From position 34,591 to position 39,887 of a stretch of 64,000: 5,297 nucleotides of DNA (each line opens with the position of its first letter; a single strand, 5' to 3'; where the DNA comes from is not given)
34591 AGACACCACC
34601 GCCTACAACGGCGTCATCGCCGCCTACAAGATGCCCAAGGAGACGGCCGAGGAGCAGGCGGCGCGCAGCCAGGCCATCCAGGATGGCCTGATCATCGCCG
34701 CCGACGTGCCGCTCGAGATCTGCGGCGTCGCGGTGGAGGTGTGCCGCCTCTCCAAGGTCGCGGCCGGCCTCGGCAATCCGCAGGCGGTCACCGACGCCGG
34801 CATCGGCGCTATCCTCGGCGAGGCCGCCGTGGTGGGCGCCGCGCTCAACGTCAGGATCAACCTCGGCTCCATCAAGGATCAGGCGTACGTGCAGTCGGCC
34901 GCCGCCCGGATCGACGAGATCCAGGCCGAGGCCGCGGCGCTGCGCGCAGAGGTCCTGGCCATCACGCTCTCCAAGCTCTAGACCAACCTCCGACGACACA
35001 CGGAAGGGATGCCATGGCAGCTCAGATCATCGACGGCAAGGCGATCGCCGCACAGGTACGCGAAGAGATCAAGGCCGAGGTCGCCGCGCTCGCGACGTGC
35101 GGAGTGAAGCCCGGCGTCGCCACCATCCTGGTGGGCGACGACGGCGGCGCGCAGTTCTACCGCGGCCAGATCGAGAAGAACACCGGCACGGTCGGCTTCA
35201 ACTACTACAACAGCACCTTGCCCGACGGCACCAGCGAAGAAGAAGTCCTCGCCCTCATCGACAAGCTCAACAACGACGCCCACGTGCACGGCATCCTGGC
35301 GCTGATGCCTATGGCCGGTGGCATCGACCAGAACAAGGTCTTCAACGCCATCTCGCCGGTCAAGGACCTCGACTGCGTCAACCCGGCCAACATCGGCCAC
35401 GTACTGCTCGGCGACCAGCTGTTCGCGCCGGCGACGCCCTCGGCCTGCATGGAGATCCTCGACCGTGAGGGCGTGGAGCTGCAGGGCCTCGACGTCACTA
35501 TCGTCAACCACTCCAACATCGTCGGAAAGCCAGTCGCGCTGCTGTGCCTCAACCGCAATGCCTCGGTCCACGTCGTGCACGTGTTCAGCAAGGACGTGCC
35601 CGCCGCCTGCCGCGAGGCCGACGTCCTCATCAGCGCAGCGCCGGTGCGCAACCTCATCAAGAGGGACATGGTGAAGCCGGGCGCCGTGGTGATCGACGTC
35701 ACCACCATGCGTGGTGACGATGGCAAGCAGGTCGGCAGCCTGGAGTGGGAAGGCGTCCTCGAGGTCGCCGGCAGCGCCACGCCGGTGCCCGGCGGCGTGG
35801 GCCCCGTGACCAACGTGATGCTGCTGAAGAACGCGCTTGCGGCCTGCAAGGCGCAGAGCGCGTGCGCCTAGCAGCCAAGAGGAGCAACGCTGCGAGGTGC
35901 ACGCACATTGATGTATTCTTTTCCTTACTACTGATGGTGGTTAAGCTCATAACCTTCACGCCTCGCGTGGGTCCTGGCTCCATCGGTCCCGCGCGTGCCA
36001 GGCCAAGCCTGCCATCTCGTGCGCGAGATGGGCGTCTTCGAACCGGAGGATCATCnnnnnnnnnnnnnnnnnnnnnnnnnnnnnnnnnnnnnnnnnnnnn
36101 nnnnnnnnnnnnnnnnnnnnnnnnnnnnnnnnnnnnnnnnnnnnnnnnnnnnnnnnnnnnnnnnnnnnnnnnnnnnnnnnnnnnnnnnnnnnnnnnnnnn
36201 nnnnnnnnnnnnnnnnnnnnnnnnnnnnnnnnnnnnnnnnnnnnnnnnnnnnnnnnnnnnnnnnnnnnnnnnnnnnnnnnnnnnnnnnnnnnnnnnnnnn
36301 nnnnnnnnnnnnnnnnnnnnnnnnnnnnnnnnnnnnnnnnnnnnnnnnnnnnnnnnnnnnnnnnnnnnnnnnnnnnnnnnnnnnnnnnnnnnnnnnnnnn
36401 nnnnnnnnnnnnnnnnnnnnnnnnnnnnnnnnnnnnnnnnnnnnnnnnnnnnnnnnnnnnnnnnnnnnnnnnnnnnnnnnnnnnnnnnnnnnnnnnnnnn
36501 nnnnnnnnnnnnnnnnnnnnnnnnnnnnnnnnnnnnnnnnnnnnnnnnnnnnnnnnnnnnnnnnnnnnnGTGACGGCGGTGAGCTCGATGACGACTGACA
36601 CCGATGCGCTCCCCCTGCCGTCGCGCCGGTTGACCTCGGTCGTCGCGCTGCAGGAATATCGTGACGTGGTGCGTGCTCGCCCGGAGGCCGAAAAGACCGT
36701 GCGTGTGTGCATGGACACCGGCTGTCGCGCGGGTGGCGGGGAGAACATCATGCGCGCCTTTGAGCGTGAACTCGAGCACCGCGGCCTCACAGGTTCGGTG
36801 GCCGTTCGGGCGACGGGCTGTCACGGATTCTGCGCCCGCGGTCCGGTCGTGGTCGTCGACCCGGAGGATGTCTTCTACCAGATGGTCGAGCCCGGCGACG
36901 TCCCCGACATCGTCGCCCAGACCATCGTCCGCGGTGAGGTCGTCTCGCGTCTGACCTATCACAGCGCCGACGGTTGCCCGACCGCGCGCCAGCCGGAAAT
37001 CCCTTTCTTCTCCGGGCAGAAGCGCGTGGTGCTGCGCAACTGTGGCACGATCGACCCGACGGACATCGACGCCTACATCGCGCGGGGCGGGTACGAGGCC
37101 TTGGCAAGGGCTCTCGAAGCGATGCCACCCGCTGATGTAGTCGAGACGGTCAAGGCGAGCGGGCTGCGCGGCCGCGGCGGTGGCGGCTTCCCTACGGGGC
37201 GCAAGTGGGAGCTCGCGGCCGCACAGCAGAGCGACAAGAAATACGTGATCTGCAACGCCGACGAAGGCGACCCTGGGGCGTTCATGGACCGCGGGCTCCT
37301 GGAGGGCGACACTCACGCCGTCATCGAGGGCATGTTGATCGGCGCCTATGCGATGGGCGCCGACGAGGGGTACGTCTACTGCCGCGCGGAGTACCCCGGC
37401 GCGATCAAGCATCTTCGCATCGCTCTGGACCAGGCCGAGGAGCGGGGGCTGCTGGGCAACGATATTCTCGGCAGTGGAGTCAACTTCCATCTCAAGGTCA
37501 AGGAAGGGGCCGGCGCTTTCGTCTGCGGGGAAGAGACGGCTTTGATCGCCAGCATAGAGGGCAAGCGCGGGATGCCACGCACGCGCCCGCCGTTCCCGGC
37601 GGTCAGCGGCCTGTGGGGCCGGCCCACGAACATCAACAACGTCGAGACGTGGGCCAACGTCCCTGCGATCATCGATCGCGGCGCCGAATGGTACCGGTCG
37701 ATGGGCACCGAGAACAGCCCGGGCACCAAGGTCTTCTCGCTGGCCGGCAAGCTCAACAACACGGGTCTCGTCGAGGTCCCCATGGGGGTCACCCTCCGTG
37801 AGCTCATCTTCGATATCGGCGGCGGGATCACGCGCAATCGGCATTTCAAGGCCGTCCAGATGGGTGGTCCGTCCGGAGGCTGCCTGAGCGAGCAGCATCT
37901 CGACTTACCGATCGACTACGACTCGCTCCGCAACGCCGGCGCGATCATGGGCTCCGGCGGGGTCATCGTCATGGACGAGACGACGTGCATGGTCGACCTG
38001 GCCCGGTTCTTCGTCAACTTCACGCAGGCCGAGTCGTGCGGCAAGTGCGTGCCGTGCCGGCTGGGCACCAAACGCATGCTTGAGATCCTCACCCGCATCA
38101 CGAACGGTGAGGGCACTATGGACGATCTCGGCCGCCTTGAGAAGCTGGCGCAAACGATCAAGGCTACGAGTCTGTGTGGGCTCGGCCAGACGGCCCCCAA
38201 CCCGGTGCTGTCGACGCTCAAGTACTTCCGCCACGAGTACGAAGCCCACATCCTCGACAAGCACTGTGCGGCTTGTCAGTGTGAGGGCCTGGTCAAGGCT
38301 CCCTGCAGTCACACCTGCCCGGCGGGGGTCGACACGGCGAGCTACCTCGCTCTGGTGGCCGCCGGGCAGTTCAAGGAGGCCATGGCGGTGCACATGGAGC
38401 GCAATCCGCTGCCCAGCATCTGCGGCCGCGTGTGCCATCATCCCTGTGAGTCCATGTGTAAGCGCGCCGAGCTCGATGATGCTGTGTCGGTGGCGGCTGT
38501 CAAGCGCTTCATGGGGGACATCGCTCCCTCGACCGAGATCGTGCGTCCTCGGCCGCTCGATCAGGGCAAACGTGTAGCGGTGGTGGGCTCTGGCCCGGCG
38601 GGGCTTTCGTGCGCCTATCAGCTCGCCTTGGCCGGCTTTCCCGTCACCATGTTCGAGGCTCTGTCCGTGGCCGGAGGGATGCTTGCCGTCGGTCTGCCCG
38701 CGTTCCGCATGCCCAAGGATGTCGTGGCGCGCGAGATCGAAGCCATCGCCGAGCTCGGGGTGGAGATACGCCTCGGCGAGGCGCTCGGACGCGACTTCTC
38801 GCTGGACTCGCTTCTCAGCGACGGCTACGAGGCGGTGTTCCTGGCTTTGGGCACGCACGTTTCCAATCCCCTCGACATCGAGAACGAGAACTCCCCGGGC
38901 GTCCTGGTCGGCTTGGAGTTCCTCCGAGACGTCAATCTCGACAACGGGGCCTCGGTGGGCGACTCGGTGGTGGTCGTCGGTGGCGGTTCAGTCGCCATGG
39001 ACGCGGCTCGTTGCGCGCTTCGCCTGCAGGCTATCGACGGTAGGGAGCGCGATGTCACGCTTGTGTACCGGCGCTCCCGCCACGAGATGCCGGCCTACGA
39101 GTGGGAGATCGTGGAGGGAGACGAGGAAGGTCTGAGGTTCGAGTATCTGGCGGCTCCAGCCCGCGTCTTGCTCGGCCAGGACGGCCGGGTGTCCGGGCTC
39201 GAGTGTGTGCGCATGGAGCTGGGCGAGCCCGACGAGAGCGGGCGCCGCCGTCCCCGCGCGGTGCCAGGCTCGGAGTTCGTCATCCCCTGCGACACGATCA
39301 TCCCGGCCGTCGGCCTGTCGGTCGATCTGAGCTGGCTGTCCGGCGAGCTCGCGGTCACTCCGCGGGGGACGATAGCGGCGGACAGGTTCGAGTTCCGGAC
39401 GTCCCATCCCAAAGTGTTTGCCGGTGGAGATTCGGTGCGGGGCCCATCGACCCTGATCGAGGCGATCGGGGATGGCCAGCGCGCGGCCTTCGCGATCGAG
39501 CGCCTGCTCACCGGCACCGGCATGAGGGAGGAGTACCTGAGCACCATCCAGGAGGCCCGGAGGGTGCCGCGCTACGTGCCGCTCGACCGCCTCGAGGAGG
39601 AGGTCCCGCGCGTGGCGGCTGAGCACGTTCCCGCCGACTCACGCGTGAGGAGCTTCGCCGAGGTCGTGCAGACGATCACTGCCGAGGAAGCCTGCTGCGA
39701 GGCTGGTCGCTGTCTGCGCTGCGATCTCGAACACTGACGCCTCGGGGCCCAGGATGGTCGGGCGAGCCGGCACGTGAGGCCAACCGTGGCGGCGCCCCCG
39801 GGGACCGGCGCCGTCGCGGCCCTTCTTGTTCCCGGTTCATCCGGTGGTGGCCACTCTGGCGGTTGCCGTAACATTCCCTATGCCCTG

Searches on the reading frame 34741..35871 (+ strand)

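Call 52: search_protein_families(library=pfam, proteins=[window:34741-35871:+], max_evalue=0.00001)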
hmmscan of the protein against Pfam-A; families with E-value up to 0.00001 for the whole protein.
window:34741-35871:+ (376 aa): 2 families
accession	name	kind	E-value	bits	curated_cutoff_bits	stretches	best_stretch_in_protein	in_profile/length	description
PF02882.25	THF_DHG_CYH_C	-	4.2e-51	172.9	27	1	215-372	2-159/160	Tetrahydrofolate dehydrogenase/cyclohydrolase, NAD(P)-binding domain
PF00763.28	THF_DHG_CYH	-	2.4e-31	108.8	32.8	1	97-211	1-115/115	Tetrahydrofolate dehydrogenase/cyclohydrolase, catalytic domain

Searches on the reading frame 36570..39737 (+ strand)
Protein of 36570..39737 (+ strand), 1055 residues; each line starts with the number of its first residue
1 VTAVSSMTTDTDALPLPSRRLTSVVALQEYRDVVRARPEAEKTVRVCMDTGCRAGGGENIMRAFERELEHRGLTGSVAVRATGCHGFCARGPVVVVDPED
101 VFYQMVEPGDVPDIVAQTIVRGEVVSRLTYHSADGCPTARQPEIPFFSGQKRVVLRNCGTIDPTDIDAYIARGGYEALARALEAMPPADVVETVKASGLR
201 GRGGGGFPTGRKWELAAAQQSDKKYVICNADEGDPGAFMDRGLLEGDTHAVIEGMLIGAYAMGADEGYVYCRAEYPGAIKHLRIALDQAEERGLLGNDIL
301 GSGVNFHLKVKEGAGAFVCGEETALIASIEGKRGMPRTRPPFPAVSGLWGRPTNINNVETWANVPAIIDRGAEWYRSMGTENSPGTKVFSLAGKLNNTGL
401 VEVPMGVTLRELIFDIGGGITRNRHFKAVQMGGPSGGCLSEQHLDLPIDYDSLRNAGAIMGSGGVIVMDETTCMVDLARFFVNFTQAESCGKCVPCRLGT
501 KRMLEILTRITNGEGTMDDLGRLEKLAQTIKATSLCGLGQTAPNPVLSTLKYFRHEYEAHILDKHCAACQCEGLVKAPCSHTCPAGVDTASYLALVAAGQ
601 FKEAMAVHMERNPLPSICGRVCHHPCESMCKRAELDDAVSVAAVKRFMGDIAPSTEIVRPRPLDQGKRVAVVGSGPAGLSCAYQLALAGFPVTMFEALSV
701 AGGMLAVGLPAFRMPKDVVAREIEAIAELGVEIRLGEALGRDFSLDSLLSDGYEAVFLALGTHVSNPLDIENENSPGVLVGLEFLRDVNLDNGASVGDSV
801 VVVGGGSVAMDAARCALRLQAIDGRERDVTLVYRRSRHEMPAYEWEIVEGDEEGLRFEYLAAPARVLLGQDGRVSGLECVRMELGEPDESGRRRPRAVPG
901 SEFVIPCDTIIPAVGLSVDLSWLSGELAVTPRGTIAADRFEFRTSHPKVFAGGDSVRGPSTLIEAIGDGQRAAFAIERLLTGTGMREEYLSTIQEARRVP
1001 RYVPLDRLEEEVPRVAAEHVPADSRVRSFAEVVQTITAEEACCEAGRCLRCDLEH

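Call 52: search_protein_families(library=pfam, proteins=[window:36570-39737:+], max_evalue=0.00001)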
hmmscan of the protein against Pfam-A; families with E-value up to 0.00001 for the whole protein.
window:36570-39737:+ (1055 aa): 8 families
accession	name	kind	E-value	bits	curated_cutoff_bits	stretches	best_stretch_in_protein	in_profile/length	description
PF01512.22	Complex1_51K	-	7e-47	159.5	31.2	1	194-365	1-149/150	Nuo51 FMN-binding domain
PF10589.14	NADH_4Fe-4S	-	3.8e-36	123.3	23.5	1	476-560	1-85/85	NADH-ubiquinone oxidoreductase-F iron-sulfur binding region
PF07992.20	Pyr_redox_2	-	1.7e-24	87.2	26.1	1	668-969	2-291/291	Pyridine nucleotide-disulphide oxidoreductase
PF14691.11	Fer4_20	-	1.5e-19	70.3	25.8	1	568-654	21-110/113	Dihydroprymidine dehydrogenase domain II, 4Fe-4S cluster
PF01257.25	2Fe-2S_thioredx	-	6.1e-10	39.6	24.8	1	32-117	56-143/145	Thioredoxin-like [2Fe-2S] ferredoxin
PF13450.12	NAD_binding_8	-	1.2e-07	32.3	21.9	1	671-704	1-34/68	NAD(P)-binding Rossmann-like domain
PF01266.30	DAO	-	8.6e-07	29.2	27.9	0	668-698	1-31/353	FAD dependent oxidoreductase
PF00070.33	Pyr_redox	-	5.8e-06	27.2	22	0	799-846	1-41/82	Pyridine nucleotide-disulphide oxidoreductase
